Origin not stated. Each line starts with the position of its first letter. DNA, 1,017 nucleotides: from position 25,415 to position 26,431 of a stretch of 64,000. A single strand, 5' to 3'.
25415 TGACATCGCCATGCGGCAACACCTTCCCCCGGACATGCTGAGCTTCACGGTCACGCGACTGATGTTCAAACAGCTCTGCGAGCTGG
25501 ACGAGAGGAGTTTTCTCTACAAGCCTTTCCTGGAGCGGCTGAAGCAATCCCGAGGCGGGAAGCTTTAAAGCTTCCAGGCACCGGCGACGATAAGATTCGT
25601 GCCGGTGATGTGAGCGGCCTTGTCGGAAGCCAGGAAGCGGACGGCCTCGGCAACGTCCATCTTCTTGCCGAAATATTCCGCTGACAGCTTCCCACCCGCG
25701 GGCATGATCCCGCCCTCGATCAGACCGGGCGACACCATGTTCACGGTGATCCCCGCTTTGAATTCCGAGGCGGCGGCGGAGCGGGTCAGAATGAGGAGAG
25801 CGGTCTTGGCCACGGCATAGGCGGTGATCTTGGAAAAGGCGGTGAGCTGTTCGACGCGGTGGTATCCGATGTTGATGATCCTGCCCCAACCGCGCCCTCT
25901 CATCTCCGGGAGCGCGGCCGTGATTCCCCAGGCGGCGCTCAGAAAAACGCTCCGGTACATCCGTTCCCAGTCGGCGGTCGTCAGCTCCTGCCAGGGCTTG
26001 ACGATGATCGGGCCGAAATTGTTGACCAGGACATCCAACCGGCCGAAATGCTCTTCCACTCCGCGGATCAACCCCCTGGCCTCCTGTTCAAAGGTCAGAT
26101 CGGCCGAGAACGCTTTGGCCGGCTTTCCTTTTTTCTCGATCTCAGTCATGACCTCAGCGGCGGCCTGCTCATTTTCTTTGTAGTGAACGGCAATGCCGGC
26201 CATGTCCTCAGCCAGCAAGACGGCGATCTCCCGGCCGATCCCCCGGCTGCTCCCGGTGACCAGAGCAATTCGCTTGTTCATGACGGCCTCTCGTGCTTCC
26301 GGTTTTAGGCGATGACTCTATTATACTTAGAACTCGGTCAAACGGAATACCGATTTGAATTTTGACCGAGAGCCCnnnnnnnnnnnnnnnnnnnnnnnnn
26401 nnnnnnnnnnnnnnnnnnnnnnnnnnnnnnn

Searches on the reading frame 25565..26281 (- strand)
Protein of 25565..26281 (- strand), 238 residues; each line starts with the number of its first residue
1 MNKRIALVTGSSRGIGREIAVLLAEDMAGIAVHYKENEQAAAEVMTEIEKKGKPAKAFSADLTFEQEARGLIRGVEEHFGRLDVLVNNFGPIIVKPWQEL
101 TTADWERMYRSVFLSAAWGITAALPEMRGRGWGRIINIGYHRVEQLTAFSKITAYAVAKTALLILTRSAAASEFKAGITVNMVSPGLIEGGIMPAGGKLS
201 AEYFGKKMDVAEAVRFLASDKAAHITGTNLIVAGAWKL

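Call 13: search_protein_families(library=pfam, proteins=[window:25565-26281:-], max_evalue=0.00001)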
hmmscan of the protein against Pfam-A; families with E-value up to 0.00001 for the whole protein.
window:25565-26281:- (238 aa): 3 families
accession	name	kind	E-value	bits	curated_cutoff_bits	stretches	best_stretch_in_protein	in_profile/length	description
PF00106.31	adh_short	-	2.8e-39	135.1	26.6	1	5-190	2-184/195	short chain dehydrogenase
PF13561.12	adh_short_C2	-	1e-37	130.4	27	1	12-234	5-233/236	Enoyl-(Acyl carrier protein) reductase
PF08659.16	KR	-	2.1e-06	28.2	22.6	1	7-124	4-123/180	KR domain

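Call 31: search_protein_families(library=ncbifam, proteins=[window:25565-26281:-], max_evalue=1e-10)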
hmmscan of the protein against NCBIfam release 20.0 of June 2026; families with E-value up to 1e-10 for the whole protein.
window:25565-26281:- (238 aa): 171 families (the best 25 are shown)
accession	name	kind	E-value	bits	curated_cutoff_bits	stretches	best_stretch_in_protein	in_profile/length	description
NF012208.0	SDR_dihy_bifunc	exception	3.3e-63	213.4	325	1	6-238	1-233/233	bifunctional dihydropteridine reductase/dihydrofolate reductase TmpR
TIGR01963.1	PHB_DH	subfamily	7e-45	153.3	307.05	1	3-189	1-184/255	3-hydroxybutyrate dehydrogenase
NF009093.0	PRK12429.1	subfamily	3.2e-44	151.1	258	1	1-189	3-188/259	3-hydroxybutyrate dehydrogenase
NF004791.0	PRK06138.1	equivalog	7.4e-41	140.1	312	1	2-191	4-189/252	SDR family oxidoreductase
NF009466.0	PRK12826.1-2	subfamily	5.4e-39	134.2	222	1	2-234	2-242/248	3-oxoacyl-ACP reductase FabG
NF005559.1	PRK07231.1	subfamily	7.1e-39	133.8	215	1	2-236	3-247/249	glucose 1-dehydrogenase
NF005975.0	PRK08063.1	equivalog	2.3e-38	131.9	328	1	2-235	3-245/250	enoyl-[acyl-carrier-protein] reductase FabL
TIGR02415.1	23BDH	subfamily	4.9e-38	131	304.35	1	4-193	1-188/254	acetoin reductase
TIGR01830.1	3oxo_ACP_reduc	equivalog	2e-37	129.2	297.75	1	6-234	1-236/239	3-oxoacyl-[acyl-carrier-protein] reductase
NF009468.0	PRK12826.1-4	equivalog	4.7e-37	128.1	318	1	2-235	6-246/256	SDR family oxidoreductase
NF009384.0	PRK12743.1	equivalog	9.6e-37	126.6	264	1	3-235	6-246/258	SDR family oxidoreductase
TIGR01829.1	AcAcCoA_reduct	subfamily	2.5e-36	125.6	302.1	1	4-235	1-239/242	acetoacetyl-CoA reductase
NF009931.0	PRK13394.1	subfamily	5.4e-36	124.4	340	1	2-189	6-191/262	3-hydroxybutyrate dehydrogenase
NF004198.0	PRK05653.1-3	equivalog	7.8e-36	123.8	296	1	2-235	6-245/248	3-oxoacyl-ACP reductase FabG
NF006393.0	PRK08642.1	equivalog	2.9e-35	122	292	1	2-189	5-194/254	3-oxoacyl-ACP reductase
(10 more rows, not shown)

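Call 54: search_solved_structures(query=window:25565-26281:-, max_evalue=1e-20)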
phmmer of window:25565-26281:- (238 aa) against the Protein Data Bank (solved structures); distinct sequences matched with E-value up to 1e-20: 85 (the best 60 are shown).
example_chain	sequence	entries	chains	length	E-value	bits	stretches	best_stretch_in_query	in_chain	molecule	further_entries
2ph3_A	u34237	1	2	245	5.9e-31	111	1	4-235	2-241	3-oxoacyl-[acyl carrier protein] reductase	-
6j7h_A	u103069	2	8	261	7.6e-31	110.6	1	1-236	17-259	Blue fluorescent protein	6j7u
2uvd_A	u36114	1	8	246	9.1e-31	110.4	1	4-235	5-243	3-OXOACYL-(ACYL-CARRIER-PROTEIN) REDUCTASE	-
3wtb_A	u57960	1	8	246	9.3e-31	110.4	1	1-235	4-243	Putative oxidoreductase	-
3osu_A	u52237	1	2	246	7.8e-30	107.3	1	4-235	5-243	3-oxoacyl-[acyl-carrier-protein] reductase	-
3sj7_A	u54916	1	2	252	8.8e-30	107.2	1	4-235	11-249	3-oxoacyl-(Acyl-carrier-protein) reductase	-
7nm7_AAA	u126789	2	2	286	1.4e-26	96.7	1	4-232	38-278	Antimycin pathway standalone ketoreductase enzyme, AntM | Antimycin pathway standalone ketoreductase, AntM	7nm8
4dml_A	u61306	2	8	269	1.9e-26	96.3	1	3-233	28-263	3-oxoacyl-[acyl-carrier-protein] reductase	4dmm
9c5h_A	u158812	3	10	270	2.2e-26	96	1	2-217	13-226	Hydroxybutyrate dehydrogenase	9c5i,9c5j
7x5j_D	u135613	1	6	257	2.3e-26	96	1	2-235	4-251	3-oxoacyl-ACP reductase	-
9c5o_A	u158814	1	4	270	5e-26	94.9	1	2-217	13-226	Hydroxybutyrate dehydrogenase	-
9c5k_A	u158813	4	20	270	7.1e-26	94.4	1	2-217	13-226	Hydroxybutyrate dehydrogenase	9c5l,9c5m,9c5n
8bci_A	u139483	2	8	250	8.1e-26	94.2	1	4-234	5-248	Probable short-chain dehydrogenase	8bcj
3i4f_A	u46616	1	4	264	9.3e-26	94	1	4-235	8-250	3-oxoacyl-[acyl-carrier protein] reductase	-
6ux3_A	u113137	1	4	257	6.9e-25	91.2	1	4-236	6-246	Acetoin dehydrogenase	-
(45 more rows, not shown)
